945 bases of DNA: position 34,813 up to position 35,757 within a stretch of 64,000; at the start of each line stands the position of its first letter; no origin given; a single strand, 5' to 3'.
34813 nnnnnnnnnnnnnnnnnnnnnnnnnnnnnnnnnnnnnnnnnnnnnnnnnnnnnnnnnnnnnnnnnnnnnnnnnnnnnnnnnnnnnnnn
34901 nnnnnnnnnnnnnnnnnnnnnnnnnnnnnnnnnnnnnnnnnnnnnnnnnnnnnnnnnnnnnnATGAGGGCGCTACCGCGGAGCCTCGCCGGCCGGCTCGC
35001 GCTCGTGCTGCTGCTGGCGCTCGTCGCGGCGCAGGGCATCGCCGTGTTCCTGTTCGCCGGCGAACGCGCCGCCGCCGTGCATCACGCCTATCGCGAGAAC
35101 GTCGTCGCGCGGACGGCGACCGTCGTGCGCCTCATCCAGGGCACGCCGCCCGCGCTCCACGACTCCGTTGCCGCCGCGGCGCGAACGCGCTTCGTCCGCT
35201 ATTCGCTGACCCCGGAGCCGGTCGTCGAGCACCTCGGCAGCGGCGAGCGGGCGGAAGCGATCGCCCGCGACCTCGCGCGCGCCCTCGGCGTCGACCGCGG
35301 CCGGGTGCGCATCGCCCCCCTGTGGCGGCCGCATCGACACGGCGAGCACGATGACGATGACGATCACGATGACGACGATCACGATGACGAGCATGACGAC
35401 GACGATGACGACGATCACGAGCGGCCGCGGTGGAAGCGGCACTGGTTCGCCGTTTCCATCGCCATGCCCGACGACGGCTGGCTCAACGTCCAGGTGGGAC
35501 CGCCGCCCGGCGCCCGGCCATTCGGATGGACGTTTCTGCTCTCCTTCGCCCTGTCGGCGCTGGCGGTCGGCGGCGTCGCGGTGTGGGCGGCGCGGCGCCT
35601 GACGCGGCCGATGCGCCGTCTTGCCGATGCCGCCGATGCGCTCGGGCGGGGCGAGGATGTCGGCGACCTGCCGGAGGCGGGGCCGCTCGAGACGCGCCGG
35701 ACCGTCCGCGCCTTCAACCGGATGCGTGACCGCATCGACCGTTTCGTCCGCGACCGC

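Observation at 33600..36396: Candidate Ca2+/metal-sensing module: a secreted 4xEF-hand protein divergent from an OmpR/HK pair whose periplasmic sensor carries a His/Asp tract encoded by a triplet repeat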

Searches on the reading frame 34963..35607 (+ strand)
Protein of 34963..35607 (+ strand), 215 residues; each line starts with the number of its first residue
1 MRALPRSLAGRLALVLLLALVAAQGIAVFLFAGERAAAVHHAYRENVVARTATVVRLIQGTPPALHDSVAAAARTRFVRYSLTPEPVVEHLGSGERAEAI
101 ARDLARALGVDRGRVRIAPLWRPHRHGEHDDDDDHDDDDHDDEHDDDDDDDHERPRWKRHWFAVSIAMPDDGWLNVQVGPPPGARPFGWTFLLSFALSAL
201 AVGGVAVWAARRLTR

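Call 17: find_related_loci(query=A3, collection=genome_contigs, flank=4000)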
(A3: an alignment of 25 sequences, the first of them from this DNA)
Query A3 (215 aa) in genome_contigs; peptide patterns used: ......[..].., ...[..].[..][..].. (x = any residue, [..] = any of these).
428 stretches matched a pattern; 42 encode a relative of the query (tblastn E <= 1e-3); 42 distinct loci.
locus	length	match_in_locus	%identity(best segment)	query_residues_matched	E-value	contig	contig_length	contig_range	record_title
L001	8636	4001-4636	57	1-215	5e-58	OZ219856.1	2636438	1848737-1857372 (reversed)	MAG: Alphaproteobacteria bacterium isolate d3d0b66b-18c7-443e-bf48-04344bd14b82 genome assembly, chromosome: 1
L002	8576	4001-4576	53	1-215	2e-47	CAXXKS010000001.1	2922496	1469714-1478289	MAG: Alphaproteobacteria bacterium isolate 9bb74b87-2c64-497b-9104-8e9834e062e5 genome assembly, contig: contig_1, whole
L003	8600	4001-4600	52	1-215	4e-47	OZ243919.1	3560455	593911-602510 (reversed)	MAG: Candidatus Poriferihabitaceae bacterium isolate 75f4b4a7-f1bb-4b7d-85a7-18f67abaf53b genome assembly, chromosome: 1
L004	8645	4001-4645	54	1-215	5e-47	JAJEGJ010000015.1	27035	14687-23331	MAG: Alphaproteobacteria bacterium isolate p16x44bins.6 k141_785368, whole genome shotgun sequence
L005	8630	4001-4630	57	2-215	3e-46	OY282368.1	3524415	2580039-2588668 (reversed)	MAG: uncultured Alphaproteobacteria bacterium isolate 22a88078-2868-43f5-a089-7a94dbfbad86 genome assembly, chromosome:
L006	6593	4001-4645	55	1-215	7e-46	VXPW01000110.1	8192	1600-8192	MAG: Rhodospirillales bacterium isolate SB0662_bin_7 NODE_6422_length_8192_cov_114.333538, whole genome shotgun sequence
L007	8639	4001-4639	55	1-215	6e-46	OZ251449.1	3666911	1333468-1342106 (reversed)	MAG: Alphaproteobacteria bacterium isolate 02c84b84-2ec1-47c2-b806-535ae8168f41 genome assembly, chromosome: 1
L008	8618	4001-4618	53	1-215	1e-45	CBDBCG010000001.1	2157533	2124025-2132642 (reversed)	MAG: Alphaproteobacteria bacterium isolate 0bf2ae11-f7ef-4b98-947a-5f0f4121c03f genome assembly, contig: contig_1, whole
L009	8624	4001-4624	51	1-215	3e-45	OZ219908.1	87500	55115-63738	MAG: Paracoccaceae bacterium isolate 4cdb1b34-29e2-49c8-9f17-49d5e6017733 genome assembly, chromosome: 10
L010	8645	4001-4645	55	1-215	3e-45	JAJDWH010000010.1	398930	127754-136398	MAG: Alphaproteobacteria bacterium isolate jk18x25bins.17 k141_721254, whole genome shotgun sequence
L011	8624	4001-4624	50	1-215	2e-44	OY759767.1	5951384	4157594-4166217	MAG: Paracoccaceae bacterium isolate 316162c6-927f-40e2-b83c-ebe45102abf5 genome assembly, chromosome: 1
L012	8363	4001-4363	63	1-121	1e-31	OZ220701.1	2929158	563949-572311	MAG: Alphaproteobacteria bacterium isolate a603a0a2-d098-4ec7-8fb6-76c879e39c7f genome assembly, chromosome: 1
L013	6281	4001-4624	50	1-215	4e-44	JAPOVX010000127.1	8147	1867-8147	MAG: Rhodobacteraceae bacterium isolate COS2_bin_10 NODE_2142_length_8147_cov_7.60788, whole genome shotgun sequence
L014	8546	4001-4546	49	1-207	5e-43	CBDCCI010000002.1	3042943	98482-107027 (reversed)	MAG: Alphaproteobacteria bacterium isolate 09f1bc1b-1bad-4b92-9679-6e0ab018260f genome assembly, contig: contig_2, whole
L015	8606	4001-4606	49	1-215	4e-43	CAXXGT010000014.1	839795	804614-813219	MAG: Paracoccaceae bacterium isolate 10153035-b165-4c8b-ac50-65522573d5ce genome assembly, contig: contig_14, whole geno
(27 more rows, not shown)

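Call 30: predict_structure(alignment_id=A3)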
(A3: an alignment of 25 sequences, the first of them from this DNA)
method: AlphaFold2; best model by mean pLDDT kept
length: 215 residues; sequences in the alignment: 25
mean_pLDDT: 75.5   pTM: 0.57
mean pLDDT of the five models: 75.5, 71.2, 70.8, 69.3, 67.2
residues with pLDDT >= 90: 29; 70-90: 128; 50-70: 24; < 50: 34
segments of 3 or more residues with pLDDT < 50: 122-137, 147-158
pLDDT, mean of each block of 10 residues (from residue 1): 69 86 84 76 84 91 89 83 86 77 90 84 45 47 50 48 88 86 58 82 83 80
secondary structure, 60 per line:
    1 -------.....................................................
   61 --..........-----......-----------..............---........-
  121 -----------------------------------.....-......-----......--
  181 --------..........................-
elements in order: H8-60 H63-72 E78-83 H95-108 E115-119 H156-160 E162-167 E173-178 H189-214

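Call 35: search_solved_structures(query=A3, max_evalue=1)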
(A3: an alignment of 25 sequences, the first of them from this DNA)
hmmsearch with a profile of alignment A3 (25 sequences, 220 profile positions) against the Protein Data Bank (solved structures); distinct sequences matched with E-value up to 1: 8.
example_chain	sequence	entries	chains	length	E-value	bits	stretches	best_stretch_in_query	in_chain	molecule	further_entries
9dbd_A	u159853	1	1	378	0.015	18.2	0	60-128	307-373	Tet4 Variant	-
9dbf_A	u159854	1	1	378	0.018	17.9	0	60-128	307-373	Tet4 Variant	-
7kj7_B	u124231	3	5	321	0.12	15.3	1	113-168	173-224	Surface protein P12p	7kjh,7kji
8i56_A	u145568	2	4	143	0.22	14.4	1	99-162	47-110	Sirohydrochlorin cobaltochelatase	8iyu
6m25_A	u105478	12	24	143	0.22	14.4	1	99-162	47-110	Sirohydrochlorin cobaltochelatase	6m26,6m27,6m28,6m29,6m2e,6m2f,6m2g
9hig_n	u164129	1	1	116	0.27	14.1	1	48-108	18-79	Large ribosomal subunit protein uL18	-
9iho_h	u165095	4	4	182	0.4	13.6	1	114-157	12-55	NUSM subunit of mitochondrial NADH:ubiquinone oxidoreductase (Complex I)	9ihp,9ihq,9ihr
2iew_A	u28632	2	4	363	0.74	12.7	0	128-171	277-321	Inositol polyphosphate multikinase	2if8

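Call 38: fold_search(model_id=the predicted structure, library=pdb)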
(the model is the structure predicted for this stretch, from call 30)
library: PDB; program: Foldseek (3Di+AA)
matches with E <= 10: 453; with E <= 0.001: 0
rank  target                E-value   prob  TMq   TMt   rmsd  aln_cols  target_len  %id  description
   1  6mwh_A                1.1e+00  0.13  0.11  0.14  24.2        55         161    9  LasR LBD:BB0020 complex (released 2019-04-03)
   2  6d6c_H                1.3e+00  0.11  0.10  0.13  21.4        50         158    8  The structure of ligand binding domain of LasR in complex with TP-1 homolog, compound 12 (released 2018-08-08)
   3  2nti_E                1.3e+00  0.11  0.09  0.08   2.7        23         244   13  Crystal structure of PCNA123 heterotrimer. (released 2007-12-18)
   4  6d3g_C                1.4e+00  0.14  0.12  0.09  20.9        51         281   18  PER-2 class A extended-spectrum beta-lactamase crystal structure in complex with avibactam at 2.4 Angstrom resolution (released 2019-04-24)
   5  2nti_H                1.4e+00  0.10  0.10  0.08   2.3        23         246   13  Crystal structure of PCNA123 heterotrimer. (released 2007-12-18)
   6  8e84_C                1.4e+00  0.08  0.09  0.08   2.2        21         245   24  Human PCNA mutant- C148S (released 2023-04-12)
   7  1ul1_B                1.4e+00  0.08  0.09  0.08   3.3        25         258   20  Crystal structure of the human FEN1-PCNA complex (released 2005-03-01)
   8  4n0g_C                1.4e+00  0.14  0.13  0.19  23.8        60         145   12  Crystal Structure of PYL13-PP2CA complex (released 2013-11-13)
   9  2io4_D                1.4e+00  0.09  0.09  0.08   1.5        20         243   15  Crystal structure of PCNA12 dimer from Sulfolobus solfataricus. (released 2008-04-08)
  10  2hik_B                1.4e+00  0.09  0.09  0.08   1.9        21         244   14  heterotrimeric PCNA sliding clamp (released 2006-11-07)
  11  5a6d_A                1.4e+00  0.09  0.09  0.08   1.9        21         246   19  Proliferating Cell Nuclear Antigen, PCNA, from Thermococcus gammatolerans (released 2016-07-06)
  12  6d3g_B                1.4e+00  0.04  0.08  0.07  22.5        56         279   16  PER-2 class A extended-spectrum beta-lactamase crystal structure in complex with avibactam at 2.4 Angstrom resolution (released 2019-04-24)
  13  1ge8                  1.6e+00  0.10  0.09  0.08   1.7        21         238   19  PROLIFERATING CELL NUCLEAR ANTIGEN (PCNA) HOMOLOG FROM PYROCOCCUS FURIOSUS (released 2001-01-24)
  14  5yd8_X                1.6e+00  0.07  0.09  0.08   2.0        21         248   24  Crystal structure of human PCNA in complex with APIM of human ZRANB3 (released 2018-04-18)
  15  2pof_A                1.7e+00  0.11  0.11  0.10   2.2        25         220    4  Crystal structure of CDP-diacylglycerol pyrophosphatase (released 2007-05-15)
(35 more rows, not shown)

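Call 72: search_protein_representatives(alignment_id=A3)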
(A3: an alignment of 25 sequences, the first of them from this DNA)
Query: 25 sequences, 220 profile positions. Proteins with E-value up to 0.001 (for the whole library): 643; up to 1e-10: 261; up to 1e-30: 29. The best 150 are listed.
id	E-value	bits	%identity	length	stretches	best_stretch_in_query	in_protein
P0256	2.6e-100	351.0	-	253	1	1-220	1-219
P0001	3.9e-98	343.9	-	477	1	1-220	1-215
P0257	1.5e-88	312.6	-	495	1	1-220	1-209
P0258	1.9e-67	243.5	-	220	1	1-152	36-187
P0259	6.7e-66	238.5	-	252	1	58-220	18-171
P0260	6.9e-66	238.4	-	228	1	1-142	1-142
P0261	3.6e-57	209.9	-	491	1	1-220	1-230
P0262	6.0e-55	202.7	-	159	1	1-176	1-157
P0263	1.6e-54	201.3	-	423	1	1-220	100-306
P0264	2.1e-53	197.6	-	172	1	1-120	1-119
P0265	1.4e-49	185.1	-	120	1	87-216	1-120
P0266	3.8e-47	177.2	-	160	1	1-101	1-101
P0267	8.1e-42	159.7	-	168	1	1-131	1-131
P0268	7.8e-41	156.5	-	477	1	1-220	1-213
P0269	5.4e-40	153.8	-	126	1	1-96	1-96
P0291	3.5e-28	115.2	-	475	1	1-220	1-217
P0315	9.3e-25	104.0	-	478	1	2-219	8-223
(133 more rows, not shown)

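Call 74: find_encoding_contigs(protein=P0315, flank=4000, max_places=2)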
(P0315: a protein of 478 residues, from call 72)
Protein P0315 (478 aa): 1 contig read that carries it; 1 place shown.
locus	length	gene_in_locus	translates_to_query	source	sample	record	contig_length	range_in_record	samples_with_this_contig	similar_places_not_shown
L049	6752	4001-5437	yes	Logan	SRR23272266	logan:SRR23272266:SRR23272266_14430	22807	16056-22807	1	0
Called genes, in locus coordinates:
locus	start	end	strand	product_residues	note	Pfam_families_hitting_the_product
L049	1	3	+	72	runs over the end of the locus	-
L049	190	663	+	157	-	PF04773:FecR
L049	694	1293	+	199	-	PF00691:OmpA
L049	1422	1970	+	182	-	PF00255:GSHPx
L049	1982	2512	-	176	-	PF13527:Acetyltransf_9 (weak), PF00583:Acetyltransf_1, PF13508:Acetyltransf_7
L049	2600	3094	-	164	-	PF13499:EF-hand_7 (faint), PF00036:EF-hand_1 (faint), PF13202:EF-hand_5 (faint), PF13405:EF-hand_6 (faint)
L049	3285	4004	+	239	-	PF00072:Response_reg, PF00486:Trans_reg_C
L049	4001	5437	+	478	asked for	PF00672:HAMP, PF00512:HisKA, PF02518:HATPase_c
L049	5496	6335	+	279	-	PF02668:TauD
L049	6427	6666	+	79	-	PF13773:DUF4170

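Call 75: find_encoding_contigs(protein=P0291, flank=4000, max_places=2)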
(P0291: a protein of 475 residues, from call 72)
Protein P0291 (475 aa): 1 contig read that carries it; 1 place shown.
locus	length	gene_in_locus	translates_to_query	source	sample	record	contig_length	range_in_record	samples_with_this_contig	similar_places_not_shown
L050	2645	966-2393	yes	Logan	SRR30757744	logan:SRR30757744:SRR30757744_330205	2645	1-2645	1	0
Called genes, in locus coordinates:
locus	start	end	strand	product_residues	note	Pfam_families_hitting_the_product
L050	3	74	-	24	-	?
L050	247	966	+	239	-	PF00072:Response_reg, PF00486:Trans_reg_C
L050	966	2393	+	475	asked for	PF00672:HAMP (weak), PF00512:HisKA, PF02518:HATPase_c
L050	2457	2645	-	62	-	?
